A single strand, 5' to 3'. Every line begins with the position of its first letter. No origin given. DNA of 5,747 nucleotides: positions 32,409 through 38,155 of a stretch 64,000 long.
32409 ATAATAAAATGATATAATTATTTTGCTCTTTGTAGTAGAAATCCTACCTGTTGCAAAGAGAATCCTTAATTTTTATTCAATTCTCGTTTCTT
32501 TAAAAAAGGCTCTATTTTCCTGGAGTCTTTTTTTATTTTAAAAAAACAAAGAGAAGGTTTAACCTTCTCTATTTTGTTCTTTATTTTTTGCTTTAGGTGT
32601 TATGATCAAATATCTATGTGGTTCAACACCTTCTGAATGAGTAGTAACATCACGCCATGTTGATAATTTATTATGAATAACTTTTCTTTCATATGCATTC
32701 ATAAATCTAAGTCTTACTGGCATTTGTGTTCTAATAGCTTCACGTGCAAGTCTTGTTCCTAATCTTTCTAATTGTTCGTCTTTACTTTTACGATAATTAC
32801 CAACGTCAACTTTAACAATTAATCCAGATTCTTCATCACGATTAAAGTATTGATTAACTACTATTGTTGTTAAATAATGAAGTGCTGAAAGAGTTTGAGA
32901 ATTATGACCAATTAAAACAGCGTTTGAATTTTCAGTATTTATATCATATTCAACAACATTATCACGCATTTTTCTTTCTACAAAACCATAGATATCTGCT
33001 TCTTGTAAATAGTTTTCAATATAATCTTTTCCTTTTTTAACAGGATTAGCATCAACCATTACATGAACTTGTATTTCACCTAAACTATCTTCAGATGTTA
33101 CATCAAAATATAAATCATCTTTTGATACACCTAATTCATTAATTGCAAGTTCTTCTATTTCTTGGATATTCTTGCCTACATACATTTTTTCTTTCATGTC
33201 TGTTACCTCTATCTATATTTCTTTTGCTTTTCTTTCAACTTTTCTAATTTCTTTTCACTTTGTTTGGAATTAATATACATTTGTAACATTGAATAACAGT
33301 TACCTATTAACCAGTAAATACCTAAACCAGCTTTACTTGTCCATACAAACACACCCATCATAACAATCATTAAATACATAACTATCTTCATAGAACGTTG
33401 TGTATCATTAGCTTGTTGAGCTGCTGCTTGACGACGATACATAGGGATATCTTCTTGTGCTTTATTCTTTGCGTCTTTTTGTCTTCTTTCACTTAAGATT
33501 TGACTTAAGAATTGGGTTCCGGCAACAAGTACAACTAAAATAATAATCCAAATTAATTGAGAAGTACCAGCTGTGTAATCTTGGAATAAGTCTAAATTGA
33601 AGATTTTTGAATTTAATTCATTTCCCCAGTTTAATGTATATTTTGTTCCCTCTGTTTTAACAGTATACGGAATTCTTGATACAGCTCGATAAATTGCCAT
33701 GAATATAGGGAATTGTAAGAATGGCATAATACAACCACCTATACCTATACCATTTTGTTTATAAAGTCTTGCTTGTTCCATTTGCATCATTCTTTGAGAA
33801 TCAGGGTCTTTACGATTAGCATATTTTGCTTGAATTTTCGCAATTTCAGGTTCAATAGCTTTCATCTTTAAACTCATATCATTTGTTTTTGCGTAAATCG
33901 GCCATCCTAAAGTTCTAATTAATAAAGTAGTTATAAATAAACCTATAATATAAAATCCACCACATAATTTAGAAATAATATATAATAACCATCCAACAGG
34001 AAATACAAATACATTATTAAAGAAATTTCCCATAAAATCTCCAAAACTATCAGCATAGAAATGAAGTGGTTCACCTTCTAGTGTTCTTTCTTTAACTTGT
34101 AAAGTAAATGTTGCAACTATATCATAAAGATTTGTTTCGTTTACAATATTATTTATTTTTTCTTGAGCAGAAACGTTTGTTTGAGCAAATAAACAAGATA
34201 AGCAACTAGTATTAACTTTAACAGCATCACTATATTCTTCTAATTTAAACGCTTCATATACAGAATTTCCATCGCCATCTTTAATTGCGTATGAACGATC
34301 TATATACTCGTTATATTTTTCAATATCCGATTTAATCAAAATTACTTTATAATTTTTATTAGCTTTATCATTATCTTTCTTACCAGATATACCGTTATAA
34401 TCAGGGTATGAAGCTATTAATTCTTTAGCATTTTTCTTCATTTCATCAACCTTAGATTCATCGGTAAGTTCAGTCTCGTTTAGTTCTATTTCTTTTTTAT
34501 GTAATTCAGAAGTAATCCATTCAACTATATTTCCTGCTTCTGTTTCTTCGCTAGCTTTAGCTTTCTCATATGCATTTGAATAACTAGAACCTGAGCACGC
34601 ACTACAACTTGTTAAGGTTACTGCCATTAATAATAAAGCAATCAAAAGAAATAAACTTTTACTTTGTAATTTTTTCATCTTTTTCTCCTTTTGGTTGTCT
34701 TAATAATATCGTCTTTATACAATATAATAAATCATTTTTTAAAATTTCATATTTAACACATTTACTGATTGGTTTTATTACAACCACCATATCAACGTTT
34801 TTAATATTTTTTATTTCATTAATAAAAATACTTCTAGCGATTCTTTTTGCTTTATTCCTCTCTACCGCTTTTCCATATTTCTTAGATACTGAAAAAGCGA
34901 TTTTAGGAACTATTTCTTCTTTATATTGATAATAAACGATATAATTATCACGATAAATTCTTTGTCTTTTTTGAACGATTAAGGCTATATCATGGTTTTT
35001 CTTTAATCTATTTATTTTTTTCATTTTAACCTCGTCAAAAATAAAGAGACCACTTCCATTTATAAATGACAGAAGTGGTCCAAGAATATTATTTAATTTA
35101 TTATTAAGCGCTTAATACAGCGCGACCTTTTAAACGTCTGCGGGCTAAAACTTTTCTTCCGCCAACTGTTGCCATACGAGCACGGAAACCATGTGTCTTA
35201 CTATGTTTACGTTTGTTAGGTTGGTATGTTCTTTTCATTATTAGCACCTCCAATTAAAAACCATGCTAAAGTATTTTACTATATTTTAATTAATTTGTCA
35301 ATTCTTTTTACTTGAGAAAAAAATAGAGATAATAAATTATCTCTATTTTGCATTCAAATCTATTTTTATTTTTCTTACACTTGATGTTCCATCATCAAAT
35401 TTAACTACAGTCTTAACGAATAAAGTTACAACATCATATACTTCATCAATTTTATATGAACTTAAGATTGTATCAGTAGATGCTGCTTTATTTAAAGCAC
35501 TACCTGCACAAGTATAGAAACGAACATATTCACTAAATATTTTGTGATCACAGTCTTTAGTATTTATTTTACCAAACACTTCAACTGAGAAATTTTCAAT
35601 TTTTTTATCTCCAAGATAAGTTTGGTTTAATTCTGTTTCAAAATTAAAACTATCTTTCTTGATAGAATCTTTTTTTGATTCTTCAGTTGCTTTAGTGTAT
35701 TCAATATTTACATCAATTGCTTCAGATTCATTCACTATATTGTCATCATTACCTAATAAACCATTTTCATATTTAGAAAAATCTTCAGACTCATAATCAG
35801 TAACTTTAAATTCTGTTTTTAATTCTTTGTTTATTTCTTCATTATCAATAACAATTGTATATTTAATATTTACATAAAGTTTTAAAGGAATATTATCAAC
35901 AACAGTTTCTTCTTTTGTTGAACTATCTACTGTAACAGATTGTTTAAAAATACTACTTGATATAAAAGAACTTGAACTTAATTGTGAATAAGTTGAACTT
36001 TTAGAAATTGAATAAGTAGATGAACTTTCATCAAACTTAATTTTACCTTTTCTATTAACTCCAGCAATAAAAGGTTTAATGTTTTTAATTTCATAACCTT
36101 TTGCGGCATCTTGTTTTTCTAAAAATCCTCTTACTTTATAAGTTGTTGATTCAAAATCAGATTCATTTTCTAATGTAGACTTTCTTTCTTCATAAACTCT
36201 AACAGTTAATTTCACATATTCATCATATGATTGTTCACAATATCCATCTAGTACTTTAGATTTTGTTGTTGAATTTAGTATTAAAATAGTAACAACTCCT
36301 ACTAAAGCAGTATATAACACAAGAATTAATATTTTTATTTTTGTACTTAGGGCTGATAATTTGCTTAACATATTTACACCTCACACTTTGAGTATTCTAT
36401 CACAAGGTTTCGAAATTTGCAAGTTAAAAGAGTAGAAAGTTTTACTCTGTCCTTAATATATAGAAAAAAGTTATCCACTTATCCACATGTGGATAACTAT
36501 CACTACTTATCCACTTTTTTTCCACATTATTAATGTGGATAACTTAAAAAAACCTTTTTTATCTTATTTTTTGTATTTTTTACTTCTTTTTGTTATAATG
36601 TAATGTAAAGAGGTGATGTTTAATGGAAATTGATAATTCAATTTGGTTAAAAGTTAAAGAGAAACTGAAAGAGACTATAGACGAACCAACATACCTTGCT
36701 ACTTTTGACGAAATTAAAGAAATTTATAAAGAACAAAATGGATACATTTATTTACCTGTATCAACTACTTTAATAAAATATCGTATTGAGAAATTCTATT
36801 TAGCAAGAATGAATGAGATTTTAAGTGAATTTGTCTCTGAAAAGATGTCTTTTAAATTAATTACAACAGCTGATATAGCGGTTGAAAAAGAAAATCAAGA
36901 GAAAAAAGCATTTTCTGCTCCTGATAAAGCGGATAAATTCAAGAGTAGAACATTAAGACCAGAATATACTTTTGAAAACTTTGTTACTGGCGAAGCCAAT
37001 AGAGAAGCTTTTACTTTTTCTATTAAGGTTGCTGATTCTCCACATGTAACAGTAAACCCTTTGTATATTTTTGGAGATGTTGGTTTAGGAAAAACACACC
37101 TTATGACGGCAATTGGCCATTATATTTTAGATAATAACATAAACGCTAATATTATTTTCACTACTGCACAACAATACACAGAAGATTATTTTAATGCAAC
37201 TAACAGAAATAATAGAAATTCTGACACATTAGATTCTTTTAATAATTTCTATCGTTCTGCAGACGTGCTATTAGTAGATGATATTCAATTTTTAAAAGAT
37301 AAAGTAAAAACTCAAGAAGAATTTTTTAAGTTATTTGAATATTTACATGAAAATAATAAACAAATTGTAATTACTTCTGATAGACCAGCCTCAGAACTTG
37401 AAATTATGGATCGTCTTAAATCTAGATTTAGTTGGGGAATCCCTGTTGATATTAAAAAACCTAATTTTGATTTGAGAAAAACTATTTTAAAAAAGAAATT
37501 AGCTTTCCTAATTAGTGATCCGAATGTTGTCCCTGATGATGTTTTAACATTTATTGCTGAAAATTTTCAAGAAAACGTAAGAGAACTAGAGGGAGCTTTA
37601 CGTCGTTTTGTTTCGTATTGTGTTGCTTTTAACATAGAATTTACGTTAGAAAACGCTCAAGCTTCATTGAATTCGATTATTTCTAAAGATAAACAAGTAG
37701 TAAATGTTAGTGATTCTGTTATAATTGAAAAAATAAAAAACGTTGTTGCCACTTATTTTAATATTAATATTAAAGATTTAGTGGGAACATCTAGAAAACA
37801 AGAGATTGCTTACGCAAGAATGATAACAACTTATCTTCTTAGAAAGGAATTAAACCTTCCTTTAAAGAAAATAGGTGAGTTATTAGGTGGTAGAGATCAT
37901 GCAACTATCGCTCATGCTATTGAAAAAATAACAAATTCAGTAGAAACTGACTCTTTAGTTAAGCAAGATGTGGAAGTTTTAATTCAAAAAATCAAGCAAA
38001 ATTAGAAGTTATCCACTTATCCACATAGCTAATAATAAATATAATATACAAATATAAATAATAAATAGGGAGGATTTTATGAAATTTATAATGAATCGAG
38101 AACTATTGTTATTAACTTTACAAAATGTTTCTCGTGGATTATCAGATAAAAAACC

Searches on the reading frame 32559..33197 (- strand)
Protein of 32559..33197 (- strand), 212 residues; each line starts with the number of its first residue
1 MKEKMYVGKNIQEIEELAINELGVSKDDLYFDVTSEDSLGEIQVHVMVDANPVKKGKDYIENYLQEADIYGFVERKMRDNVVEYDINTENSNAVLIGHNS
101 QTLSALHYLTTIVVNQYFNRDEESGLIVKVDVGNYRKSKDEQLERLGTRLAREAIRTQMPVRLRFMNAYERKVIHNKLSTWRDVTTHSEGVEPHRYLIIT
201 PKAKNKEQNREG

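Call 87: search_protein_families(library=pfam, max_evalue=0.00001, proteins=[window:32559-33197:-])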
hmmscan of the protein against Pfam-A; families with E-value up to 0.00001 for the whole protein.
window:32559-33197:- (212 aa): 1 family
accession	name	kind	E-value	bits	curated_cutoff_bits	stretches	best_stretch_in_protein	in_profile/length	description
PF01424.28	R3H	-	3.8e-15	56.1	26.8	1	141-201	1-60/60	R3H domain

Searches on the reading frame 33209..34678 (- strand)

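Call 87: search_protein_families(library=pfam, max_evalue=0.00001, proteins=[window:33209-34678:-])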
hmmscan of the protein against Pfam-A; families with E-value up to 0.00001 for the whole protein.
window:33209-34678:- (489 aa): 1 family
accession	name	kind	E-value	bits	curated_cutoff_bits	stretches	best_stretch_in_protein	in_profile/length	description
PF02096.25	60KD_IMP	-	3.5e-34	118.6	35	1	243-470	1-161/163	60Kd inner membrane protein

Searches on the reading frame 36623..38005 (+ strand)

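Call 87: search_protein_families(library=pfam, max_evalue=0.00001, proteins=[window:36623-38005:+])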
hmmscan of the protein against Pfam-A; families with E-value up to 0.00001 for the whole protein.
window:36623-38005:+ (460 aa): 4 families
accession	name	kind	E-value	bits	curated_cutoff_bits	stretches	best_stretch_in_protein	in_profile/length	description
PF00308.24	Bac_DnaA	-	6.2e-54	183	23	1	111-275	1-161/162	Bacterial DnaA ATPAse domain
PF08299.17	Bac_DnaA_C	-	1.4e-24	86.3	31.5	1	368-436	1-69/69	Bacterial dnaA protein helix-turn-helix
PF01695.23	IstB_IS21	-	5.6e-08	33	24.1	1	62-258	14-198/238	IstB-like ATP binding protein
PF11638.13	DnaA_N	-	2e-06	27.8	24.6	1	5-68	1-64/65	DnaA N-terminal domain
